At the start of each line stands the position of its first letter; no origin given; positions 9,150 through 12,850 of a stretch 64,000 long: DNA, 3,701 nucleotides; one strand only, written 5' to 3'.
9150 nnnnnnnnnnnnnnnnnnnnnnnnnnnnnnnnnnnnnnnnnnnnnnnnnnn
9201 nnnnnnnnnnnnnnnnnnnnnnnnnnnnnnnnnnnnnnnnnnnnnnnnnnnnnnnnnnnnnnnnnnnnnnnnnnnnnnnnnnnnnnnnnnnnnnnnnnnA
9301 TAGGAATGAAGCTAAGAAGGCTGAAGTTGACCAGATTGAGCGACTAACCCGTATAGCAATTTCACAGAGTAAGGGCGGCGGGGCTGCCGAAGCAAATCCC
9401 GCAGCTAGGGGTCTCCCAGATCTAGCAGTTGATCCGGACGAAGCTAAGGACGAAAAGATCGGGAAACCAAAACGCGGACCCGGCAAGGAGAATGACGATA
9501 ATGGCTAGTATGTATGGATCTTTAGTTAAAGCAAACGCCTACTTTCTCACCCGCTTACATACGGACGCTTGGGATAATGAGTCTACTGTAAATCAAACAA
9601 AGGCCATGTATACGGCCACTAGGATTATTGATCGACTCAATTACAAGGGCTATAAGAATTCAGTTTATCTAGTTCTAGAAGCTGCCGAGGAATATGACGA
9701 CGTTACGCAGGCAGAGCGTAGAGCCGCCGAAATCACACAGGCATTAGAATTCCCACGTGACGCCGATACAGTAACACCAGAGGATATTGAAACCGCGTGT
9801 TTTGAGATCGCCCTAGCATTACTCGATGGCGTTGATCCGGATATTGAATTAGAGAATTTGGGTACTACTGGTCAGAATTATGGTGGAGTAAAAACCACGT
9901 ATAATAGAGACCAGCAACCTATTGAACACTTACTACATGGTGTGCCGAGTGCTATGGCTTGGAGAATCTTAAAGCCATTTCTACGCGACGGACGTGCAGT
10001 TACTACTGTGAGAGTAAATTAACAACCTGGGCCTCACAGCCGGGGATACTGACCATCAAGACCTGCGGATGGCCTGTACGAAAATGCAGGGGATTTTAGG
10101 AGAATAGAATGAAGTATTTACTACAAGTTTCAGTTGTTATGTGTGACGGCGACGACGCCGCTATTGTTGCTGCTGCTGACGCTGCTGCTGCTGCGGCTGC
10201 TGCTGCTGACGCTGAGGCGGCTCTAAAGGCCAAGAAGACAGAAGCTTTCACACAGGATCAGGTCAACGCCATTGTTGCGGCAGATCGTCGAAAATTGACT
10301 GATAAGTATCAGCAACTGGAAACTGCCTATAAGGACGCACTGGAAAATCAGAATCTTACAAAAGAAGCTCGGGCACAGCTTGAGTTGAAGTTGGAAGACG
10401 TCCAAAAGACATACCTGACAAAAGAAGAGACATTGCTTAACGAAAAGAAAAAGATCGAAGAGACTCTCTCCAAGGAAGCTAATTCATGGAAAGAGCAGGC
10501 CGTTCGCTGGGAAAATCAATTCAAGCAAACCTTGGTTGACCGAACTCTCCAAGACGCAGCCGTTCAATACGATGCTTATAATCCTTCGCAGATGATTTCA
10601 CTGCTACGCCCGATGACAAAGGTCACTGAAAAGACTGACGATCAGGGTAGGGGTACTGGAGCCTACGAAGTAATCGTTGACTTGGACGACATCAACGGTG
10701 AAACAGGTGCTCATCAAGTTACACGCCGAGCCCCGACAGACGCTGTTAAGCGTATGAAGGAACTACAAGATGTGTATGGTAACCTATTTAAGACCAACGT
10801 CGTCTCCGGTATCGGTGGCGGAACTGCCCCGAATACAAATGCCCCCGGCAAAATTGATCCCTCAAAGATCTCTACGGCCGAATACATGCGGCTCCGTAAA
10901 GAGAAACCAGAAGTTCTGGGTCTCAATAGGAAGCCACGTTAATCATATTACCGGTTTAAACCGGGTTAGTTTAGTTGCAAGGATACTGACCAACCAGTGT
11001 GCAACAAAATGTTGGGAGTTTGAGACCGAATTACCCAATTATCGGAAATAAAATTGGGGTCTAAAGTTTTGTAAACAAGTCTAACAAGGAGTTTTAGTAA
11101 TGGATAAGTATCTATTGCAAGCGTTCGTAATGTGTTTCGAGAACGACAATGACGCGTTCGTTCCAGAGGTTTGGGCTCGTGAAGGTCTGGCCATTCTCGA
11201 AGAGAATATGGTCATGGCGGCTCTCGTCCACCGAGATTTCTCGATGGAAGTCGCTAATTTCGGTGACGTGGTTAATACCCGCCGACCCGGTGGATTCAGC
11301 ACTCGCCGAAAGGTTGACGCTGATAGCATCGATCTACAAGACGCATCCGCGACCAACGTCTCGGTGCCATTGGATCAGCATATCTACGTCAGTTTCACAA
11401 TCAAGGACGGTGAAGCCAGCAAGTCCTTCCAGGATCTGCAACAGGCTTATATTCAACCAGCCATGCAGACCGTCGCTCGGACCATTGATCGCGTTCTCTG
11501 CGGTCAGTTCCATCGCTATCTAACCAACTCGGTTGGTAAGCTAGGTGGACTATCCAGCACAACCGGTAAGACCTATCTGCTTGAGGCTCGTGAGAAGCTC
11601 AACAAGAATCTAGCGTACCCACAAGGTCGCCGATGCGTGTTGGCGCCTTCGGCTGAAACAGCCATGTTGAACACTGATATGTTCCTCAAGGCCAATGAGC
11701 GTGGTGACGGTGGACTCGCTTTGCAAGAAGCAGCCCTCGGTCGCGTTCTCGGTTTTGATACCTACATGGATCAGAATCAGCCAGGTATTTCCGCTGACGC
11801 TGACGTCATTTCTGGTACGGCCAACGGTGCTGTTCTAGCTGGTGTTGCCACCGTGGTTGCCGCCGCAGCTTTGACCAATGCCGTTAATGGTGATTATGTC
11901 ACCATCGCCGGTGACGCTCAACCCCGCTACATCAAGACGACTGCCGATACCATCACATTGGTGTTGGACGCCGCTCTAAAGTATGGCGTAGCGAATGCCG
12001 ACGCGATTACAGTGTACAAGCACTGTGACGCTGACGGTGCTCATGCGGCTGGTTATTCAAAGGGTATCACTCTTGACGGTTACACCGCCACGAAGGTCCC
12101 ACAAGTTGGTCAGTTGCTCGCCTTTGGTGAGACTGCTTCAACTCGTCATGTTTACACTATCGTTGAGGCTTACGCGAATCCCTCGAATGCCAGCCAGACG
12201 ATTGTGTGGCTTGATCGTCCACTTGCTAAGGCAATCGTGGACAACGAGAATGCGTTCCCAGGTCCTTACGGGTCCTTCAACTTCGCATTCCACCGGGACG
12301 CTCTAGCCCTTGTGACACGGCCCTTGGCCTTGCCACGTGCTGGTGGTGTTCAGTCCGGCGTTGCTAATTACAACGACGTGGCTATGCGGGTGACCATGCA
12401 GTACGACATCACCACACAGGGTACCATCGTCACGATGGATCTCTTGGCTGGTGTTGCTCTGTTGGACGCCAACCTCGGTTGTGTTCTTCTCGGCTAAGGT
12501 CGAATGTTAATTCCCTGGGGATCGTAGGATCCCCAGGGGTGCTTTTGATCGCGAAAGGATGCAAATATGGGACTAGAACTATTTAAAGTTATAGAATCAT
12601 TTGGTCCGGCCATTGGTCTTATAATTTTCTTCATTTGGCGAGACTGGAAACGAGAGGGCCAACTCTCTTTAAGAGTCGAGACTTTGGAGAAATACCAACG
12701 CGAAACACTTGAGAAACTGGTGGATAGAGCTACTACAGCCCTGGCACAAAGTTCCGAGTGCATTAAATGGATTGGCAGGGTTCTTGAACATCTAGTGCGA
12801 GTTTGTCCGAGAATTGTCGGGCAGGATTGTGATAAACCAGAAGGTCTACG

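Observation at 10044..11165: Scaffold and major-capsid genes share an upstream 12-mer and a near-identical N-terminal leader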

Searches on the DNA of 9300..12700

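Call 75: search_rna_families(source=window, start=9300, end=12700, threshold=evalue, max_evalue=1)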
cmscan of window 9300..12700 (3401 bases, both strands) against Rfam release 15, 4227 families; matches with E-value up to 1: 1.
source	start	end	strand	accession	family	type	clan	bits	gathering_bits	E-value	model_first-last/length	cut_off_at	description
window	10157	10222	+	RF01390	isrG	Gene; sRNA;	-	17.6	100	0.084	129-206/279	no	isrG Hfq binding RNA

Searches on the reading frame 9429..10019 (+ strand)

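Call 8: search_protein_families(library=pfam, proteins=[window:9429-10019:+], max_evalue=0.01)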
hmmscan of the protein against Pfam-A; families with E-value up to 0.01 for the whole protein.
window:9429-10019:+ (197 aa): 2 families
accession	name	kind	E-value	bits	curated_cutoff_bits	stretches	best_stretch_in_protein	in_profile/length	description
PF20557.3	DnaT_2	-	3.3e-06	27.5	27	0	101-185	65-154/168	Putative DnaT-like ssDNA binding protein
PF07796.16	DUF1638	-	0.0068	16.7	27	1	35-122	79-159/161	Protein of unknown function (DUF1638)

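Call 9: search_protein_families(library=phrogs, proteins=[window:9429-10019:+], max_evalue=0.001)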
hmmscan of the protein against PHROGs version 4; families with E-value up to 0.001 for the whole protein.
window:9429-10019:+ (197 aa): 1 family
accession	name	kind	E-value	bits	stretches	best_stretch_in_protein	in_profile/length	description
phrog_477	-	connector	2.9e-14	54.3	1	24-191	18-171/220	head-tail adaptor Ad1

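Call 95: search_protein_families(library=ncbifam, proteins=[window:9429-10019:+], max_evalue=0.01)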
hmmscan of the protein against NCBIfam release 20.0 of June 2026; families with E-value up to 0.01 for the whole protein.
window:9429-10019:+ (197 aa): 0 families

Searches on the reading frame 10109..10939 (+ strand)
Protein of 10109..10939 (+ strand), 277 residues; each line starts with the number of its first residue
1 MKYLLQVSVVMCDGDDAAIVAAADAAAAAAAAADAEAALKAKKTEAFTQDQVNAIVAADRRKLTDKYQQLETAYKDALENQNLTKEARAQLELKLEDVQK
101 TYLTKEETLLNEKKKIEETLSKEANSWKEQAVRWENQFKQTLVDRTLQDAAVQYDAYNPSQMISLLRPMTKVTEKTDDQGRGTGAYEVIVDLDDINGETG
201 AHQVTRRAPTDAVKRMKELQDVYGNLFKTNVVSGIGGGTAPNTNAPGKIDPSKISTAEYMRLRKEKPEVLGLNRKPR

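Call 8: search_protein_families(library=pfam, proteins=[window:10109-10939:+], max_evalue=0.01)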
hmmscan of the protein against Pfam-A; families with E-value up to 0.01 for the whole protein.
window:10109-10939:+ (277 aa): 0 families

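Call 9: search_protein_families(library=phrogs, proteins=[window:10109-10939:+], max_evalue=0.001)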
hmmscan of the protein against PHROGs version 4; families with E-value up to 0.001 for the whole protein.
window:10109-10939:+ (277 aa): 2 families
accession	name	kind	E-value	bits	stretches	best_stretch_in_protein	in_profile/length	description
phrog_206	-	head and packaging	4.3e-08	34.2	1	28-268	36-254/263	head scaffolding protein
phrog_6663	-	unknown function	3e-06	28.2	1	59-241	51-224/263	-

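Call 95: search_protein_families(library=ncbifam, proteins=[window:10109-10939:+], max_evalue=0.01)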
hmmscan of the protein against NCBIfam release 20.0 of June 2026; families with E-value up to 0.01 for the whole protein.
window:10109-10939:+ (277 aa): 0 families
